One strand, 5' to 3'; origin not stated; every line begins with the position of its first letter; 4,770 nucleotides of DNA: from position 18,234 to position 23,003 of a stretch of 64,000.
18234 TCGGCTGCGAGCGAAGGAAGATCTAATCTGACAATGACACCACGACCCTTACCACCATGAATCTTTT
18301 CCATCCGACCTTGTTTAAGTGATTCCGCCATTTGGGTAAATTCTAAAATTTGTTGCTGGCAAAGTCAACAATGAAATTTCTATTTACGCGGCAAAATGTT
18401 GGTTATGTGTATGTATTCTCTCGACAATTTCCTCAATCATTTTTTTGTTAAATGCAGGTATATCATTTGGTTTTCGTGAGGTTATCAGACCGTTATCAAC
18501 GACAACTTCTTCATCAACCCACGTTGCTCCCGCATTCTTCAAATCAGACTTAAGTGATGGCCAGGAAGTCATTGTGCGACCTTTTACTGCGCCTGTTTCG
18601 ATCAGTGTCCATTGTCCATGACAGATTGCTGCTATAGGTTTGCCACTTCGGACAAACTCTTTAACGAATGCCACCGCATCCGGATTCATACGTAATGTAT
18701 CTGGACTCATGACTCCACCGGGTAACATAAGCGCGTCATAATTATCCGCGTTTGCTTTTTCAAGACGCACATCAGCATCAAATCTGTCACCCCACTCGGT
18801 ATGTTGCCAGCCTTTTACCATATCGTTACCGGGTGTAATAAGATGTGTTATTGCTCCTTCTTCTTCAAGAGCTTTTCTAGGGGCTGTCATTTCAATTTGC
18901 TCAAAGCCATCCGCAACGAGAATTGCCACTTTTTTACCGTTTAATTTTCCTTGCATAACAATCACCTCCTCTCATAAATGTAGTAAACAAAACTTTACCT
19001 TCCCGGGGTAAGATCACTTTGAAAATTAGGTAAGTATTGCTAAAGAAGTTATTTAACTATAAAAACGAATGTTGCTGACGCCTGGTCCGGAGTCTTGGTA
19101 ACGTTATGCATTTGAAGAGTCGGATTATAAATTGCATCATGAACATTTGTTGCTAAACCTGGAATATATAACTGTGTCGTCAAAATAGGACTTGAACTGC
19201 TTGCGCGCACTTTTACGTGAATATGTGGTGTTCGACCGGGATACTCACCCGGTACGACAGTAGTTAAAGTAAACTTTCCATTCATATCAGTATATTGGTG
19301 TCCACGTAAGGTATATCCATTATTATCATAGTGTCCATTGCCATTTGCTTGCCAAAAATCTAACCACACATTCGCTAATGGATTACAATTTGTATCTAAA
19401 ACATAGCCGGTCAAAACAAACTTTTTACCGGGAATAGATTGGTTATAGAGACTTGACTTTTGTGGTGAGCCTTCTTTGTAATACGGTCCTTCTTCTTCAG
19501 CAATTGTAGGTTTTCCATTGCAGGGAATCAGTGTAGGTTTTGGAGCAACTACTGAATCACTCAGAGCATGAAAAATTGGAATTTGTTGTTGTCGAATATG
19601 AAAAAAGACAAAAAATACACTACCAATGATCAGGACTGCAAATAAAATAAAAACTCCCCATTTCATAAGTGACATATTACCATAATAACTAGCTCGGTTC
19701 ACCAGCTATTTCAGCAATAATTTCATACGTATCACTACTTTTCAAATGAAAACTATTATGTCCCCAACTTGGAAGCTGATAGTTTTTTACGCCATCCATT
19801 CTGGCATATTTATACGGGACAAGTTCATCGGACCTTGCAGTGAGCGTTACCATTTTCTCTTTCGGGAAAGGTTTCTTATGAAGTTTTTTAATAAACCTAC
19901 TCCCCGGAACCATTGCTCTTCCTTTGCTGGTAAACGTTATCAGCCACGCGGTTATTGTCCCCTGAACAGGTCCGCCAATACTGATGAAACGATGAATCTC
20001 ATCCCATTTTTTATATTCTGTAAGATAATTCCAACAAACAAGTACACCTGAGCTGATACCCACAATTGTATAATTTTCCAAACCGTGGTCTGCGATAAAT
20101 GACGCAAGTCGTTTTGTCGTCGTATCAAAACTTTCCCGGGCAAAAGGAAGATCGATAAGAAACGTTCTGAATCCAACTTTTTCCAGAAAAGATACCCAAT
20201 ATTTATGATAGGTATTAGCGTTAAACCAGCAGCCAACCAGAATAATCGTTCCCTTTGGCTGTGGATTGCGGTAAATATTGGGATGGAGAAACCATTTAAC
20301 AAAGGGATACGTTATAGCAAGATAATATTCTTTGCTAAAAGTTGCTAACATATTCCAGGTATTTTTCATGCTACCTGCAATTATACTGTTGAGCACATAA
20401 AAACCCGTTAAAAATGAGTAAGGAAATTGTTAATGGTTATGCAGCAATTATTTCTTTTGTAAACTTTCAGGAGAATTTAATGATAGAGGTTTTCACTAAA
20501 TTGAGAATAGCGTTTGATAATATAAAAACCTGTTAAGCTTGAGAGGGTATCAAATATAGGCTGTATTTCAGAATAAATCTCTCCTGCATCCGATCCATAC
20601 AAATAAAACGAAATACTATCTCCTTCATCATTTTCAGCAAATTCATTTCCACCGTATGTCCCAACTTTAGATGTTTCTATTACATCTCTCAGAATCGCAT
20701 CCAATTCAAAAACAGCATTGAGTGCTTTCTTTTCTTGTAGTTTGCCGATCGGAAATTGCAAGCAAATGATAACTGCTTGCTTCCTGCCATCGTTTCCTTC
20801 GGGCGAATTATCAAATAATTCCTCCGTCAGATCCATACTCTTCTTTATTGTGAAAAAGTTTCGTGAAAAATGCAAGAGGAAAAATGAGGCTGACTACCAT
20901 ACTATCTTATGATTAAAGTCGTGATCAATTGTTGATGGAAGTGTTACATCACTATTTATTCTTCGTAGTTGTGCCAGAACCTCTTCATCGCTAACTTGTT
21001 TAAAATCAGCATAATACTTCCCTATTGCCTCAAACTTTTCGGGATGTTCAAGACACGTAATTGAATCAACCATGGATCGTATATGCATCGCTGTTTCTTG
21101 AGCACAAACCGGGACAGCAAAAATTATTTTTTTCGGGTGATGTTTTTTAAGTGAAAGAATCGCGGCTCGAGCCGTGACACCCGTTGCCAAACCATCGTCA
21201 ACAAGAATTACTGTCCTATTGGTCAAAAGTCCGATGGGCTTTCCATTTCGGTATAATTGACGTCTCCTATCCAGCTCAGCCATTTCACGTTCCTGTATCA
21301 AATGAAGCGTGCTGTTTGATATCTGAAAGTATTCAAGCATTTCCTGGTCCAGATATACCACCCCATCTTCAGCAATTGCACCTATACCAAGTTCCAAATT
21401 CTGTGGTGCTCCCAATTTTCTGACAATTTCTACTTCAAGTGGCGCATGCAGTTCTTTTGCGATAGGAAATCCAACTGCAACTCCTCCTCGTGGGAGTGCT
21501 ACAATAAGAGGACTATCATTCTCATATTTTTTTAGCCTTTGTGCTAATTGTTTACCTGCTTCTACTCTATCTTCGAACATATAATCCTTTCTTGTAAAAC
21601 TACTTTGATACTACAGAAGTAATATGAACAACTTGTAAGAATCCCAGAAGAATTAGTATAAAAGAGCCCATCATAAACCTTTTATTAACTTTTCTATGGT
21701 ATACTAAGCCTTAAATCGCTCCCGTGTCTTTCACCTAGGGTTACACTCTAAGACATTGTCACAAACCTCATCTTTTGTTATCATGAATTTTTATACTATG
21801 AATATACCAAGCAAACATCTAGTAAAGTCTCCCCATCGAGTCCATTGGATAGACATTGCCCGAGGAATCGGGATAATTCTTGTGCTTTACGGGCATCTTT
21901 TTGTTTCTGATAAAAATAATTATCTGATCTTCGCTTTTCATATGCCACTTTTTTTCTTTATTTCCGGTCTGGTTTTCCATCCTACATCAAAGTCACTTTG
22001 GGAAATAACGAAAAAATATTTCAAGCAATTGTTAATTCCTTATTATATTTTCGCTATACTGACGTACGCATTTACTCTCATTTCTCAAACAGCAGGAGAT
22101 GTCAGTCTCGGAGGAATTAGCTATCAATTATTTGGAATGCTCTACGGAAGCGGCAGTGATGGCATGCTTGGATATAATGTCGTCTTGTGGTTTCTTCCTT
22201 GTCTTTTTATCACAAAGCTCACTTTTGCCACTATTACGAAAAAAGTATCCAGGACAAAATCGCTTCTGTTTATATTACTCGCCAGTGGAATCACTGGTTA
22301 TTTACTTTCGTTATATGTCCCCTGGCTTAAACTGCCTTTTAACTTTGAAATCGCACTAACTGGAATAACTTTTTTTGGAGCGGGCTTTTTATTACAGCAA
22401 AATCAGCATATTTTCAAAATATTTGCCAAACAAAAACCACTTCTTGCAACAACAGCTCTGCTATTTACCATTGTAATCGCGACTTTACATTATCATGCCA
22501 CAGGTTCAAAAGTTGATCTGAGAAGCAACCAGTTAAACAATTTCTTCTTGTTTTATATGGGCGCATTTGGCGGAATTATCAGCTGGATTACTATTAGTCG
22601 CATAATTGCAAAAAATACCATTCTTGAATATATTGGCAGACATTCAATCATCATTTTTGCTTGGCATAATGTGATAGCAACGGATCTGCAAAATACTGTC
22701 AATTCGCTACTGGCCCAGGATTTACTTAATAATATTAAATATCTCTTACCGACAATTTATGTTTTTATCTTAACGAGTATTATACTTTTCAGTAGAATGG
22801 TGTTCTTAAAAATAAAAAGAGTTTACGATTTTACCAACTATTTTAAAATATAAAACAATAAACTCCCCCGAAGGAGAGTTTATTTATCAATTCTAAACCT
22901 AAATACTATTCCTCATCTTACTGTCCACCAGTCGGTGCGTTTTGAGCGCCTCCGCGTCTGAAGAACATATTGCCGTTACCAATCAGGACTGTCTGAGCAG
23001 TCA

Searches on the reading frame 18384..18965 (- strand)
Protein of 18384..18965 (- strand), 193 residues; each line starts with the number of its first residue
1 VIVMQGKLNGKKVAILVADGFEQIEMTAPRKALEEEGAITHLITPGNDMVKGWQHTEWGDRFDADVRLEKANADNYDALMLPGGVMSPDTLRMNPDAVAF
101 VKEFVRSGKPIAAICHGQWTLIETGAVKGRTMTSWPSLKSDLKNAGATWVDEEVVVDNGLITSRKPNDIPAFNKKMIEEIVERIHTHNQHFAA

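Call 33: search_protein_families(library=pfam, proteins=[window:18384-18965:-], max_evalue=0.00001)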
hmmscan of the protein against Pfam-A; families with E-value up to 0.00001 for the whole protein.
window:18384-18965:- (193 aa): 1 family
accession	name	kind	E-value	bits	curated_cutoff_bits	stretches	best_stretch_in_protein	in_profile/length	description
PF01965.30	DJ-1_PfpI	-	5.8e-56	189.3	26.6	1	11-179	1-165/165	DJ-1/PfpI family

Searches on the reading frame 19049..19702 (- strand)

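Call 33: search_protein_families(library=pfam, proteins=[window:19049-19702:-], max_evalue=0.00001)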
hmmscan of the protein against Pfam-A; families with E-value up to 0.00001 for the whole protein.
window:19049-19702:- (217 aa): 1 family
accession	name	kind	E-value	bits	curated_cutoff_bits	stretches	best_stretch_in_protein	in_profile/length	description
PF00775.27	Dioxygenase_C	-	4.5e-17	62.5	27.3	1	71-192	2-151/182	Dioxygenase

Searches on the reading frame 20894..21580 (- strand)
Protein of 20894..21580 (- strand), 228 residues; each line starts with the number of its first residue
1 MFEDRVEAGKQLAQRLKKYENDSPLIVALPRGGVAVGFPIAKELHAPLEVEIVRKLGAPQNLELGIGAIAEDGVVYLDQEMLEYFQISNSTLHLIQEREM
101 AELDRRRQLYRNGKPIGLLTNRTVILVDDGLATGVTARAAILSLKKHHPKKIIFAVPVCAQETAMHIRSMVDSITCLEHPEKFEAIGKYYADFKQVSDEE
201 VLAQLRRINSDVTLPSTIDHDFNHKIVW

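Call 33: search_protein_families(library=pfam, proteins=[window:20894-21580:-], max_evalue=0.00001)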
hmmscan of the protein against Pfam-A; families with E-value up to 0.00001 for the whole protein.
window:20894-21580:- (228 aa): 2 families
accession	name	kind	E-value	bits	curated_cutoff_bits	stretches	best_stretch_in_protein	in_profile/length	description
PF00156.33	Pribosyltran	-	1.1e-15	57.8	26.3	1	11-189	18-153/158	Phosphoribosyl transferase domain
PF14681.12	UPRTase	-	1.8e-06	28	27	1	90-168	92-169/206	Uracil phosphoribosyltransferase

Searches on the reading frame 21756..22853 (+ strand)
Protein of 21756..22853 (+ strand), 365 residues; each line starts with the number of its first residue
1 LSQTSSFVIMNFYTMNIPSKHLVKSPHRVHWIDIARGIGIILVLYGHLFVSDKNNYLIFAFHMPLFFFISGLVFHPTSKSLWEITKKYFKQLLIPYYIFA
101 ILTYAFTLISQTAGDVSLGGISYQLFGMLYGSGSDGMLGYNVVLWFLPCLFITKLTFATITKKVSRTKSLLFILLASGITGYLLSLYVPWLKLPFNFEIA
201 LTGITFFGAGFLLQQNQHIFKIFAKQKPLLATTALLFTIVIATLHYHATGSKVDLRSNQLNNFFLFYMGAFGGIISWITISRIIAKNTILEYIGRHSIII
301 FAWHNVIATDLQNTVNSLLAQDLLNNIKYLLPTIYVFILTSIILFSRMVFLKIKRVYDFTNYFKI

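Call 33: search_protein_families(library=pfam, proteins=[window:21756-22853:+], max_evalue=0.00001)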
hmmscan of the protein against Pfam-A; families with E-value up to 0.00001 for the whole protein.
window:21756-22853:+ (365 aa): 1 family
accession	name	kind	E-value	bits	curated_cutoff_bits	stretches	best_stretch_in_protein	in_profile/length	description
PF01757.29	Acyl_transf_3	-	4.6e-32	111.8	31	1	30-345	2-320/326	Acyltransferase domain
